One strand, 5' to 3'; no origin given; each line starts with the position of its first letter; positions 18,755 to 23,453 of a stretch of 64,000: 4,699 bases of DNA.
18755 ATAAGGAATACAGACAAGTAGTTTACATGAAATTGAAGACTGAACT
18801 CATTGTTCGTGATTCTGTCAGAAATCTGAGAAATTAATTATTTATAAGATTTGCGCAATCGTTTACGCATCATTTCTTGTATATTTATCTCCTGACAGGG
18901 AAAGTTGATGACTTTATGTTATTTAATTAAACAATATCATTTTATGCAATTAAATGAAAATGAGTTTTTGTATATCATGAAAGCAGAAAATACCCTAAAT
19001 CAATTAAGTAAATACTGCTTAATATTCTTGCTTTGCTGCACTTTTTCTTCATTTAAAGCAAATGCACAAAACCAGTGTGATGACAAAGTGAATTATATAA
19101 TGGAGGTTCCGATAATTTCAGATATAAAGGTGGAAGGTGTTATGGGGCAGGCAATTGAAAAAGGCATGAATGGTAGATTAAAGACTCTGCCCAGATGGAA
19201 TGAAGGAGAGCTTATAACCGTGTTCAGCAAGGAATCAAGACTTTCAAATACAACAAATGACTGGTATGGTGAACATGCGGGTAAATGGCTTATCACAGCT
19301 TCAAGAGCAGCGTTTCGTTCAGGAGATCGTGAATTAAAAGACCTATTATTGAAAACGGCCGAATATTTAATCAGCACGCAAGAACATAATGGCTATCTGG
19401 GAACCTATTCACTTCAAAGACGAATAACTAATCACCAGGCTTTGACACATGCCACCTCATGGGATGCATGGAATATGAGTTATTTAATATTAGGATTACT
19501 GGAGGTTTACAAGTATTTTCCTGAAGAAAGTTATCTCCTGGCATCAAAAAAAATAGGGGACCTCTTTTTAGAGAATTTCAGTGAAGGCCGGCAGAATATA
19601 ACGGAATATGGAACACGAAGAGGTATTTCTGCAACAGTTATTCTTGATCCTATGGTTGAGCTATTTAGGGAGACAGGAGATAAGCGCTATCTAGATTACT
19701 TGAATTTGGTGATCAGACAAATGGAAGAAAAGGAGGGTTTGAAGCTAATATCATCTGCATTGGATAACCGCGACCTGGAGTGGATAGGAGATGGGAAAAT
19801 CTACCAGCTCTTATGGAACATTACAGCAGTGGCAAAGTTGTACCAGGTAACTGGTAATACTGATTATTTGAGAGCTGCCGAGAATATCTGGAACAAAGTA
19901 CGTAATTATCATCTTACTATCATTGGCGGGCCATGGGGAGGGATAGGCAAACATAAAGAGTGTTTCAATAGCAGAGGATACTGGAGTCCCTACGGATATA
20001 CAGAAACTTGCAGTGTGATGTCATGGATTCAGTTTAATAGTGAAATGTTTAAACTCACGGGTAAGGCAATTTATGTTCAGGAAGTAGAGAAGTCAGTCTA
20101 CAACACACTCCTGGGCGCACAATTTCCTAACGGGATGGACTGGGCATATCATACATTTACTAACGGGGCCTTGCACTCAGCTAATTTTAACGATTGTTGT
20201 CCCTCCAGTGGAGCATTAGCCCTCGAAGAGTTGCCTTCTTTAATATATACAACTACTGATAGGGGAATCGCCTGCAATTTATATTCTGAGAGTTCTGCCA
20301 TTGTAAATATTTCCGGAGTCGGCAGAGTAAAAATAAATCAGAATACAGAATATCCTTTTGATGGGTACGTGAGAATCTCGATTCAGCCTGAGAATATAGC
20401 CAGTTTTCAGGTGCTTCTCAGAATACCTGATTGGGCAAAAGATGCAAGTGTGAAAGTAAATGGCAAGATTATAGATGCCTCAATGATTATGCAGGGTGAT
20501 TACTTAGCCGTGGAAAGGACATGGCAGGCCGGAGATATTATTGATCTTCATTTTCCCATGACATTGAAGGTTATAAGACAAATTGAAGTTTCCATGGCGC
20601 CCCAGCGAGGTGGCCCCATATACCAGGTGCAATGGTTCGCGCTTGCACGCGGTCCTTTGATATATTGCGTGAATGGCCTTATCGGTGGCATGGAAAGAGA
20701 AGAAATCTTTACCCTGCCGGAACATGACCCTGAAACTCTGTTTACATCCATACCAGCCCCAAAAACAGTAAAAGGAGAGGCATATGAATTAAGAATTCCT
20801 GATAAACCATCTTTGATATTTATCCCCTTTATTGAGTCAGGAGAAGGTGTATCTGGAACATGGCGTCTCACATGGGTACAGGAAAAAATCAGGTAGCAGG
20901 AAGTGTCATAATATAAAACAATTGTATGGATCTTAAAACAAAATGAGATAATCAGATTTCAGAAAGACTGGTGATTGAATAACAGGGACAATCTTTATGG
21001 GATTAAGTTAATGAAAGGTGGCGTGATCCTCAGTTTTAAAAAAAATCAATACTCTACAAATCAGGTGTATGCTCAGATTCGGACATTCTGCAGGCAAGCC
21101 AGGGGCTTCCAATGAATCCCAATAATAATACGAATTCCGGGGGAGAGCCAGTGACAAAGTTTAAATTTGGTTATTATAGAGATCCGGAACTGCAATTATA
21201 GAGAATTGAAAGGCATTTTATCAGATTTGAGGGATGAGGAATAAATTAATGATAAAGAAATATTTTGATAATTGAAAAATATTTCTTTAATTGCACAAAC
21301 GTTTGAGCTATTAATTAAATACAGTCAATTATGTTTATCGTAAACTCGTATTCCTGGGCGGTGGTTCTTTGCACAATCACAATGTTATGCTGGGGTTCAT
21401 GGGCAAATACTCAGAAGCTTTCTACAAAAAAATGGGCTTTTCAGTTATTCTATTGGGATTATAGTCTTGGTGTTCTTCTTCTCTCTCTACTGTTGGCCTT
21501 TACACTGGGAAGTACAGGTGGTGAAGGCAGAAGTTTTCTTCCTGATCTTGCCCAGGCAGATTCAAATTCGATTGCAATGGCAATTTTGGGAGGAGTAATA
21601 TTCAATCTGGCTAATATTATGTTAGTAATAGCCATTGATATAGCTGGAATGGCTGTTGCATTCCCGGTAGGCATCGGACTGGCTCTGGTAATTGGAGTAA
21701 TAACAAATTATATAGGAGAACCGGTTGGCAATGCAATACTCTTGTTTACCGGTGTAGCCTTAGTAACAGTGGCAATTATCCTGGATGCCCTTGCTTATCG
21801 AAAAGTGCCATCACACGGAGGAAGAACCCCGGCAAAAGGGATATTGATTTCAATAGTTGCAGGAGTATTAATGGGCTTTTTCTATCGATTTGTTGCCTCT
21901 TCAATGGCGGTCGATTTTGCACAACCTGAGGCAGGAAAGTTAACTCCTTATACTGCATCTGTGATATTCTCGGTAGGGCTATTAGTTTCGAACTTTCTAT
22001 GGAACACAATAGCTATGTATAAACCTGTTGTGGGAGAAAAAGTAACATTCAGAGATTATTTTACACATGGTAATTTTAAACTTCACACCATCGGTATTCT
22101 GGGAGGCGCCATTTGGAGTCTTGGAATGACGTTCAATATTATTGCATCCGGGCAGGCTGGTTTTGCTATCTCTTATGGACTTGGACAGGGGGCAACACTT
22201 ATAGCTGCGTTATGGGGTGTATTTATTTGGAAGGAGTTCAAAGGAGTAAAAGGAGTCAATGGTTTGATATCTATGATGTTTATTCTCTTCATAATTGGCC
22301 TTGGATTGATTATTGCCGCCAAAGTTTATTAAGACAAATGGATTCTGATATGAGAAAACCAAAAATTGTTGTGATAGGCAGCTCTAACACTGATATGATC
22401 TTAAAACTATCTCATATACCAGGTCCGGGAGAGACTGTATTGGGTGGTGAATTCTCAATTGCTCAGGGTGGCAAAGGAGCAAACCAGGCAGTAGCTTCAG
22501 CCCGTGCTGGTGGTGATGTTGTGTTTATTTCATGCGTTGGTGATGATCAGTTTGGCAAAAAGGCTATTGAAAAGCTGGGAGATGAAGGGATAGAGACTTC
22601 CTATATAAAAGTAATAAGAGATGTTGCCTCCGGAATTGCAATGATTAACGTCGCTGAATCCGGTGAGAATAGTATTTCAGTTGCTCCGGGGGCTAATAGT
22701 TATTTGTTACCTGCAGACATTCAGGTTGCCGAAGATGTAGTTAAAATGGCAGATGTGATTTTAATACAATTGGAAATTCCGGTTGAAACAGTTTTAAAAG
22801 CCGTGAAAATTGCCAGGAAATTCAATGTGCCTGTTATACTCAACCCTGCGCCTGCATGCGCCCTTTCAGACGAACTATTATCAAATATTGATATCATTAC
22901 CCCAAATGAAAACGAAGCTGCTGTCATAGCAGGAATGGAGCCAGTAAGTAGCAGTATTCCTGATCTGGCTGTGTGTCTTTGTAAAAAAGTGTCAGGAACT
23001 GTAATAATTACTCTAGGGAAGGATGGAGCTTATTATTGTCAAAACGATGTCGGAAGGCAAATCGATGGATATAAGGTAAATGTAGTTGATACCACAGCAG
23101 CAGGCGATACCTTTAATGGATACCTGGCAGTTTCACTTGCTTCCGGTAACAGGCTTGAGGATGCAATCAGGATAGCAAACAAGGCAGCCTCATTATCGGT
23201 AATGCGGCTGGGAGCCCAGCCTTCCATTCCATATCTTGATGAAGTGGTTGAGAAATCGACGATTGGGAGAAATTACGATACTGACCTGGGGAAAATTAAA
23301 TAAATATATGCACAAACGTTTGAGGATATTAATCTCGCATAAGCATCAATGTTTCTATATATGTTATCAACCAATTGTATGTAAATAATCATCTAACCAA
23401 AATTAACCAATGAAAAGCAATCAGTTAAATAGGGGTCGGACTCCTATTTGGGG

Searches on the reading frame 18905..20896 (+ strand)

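Call 10: search_protein_families(library=pfam, proteins=[window:18905-20896:+], max_evalue=0.001)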
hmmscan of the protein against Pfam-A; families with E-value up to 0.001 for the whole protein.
window:18905-20896:+ (663 aa): 3 families
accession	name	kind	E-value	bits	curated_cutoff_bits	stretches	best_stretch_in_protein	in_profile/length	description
PF07944.18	Beta-AFase-like_GH127_cat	-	2.6e-36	125.9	24.9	1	115-438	50-369/376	Beta-L-arabinofuranosidase, GH127 catalytic domain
PF20736.2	Glyco_hydro127M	-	8.9e-23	80.7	24.2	1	455-552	2-95/95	Beta-L-arabinofuranosidase, GH127 middle domain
PF07470.19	Glyco_hydro_88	-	1.6e-05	24.6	26.6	1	176-333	17-164/352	Glycosyl Hydrolase Family 88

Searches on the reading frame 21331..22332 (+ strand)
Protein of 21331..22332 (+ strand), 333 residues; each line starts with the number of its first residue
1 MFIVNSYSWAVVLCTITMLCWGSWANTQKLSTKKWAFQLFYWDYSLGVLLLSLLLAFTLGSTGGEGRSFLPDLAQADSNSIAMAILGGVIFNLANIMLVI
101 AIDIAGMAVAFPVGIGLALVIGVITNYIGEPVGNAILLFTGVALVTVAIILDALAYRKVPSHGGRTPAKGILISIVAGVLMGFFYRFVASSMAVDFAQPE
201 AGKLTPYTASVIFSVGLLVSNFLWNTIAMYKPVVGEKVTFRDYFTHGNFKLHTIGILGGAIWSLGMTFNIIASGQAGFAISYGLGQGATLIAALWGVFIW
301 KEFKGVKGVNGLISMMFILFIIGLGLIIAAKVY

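Call 10: search_protein_families(library=pfam, proteins=[window:21331-22332:+], max_evalue=0.001)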
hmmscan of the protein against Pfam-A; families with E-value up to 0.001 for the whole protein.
window:21331-22332:+ (333 aa): 3 families
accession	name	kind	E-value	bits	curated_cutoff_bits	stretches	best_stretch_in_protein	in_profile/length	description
PF07168.17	Ureide_permease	-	7.2e-23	81.4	27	2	41-155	2-120/359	Ureide permease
PF07857.17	TMEM144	-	1.6e-06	27.8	26.2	1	172-324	179-325/332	Transmembrane family, TMEM144 of transporters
PF06800.18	Sugar_transport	-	3.1e-05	23.9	26.3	1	75-324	49-274/280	Sugar transport protein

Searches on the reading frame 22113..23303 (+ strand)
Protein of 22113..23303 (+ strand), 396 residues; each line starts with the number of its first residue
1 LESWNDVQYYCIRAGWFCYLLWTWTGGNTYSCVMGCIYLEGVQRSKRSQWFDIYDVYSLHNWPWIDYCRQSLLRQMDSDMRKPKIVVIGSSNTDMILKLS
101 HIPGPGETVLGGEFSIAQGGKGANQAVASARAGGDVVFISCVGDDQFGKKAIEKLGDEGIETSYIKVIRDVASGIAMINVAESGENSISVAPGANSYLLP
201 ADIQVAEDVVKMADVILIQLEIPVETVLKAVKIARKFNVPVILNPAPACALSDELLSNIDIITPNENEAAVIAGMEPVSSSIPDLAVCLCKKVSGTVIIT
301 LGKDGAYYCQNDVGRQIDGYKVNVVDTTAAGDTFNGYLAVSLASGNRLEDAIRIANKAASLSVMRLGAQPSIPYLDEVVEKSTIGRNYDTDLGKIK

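Call 10: search_protein_families(library=pfam, proteins=[window:22113-23303:+], max_evalue=0.001)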
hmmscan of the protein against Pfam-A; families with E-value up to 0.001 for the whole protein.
window:22113-23303:+ (396 aa): 2 families
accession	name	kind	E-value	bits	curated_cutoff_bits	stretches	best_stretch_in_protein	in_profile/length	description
PF00294.29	PfkB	-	6.9e-68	229.6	25.8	1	83-373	2-300/302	pfkB family carbohydrate kinase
PF08543.17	Phos_pyr_kin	-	4.6e-09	36.4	27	1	242-357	103-226/246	Phosphomethylpyrimidine kinase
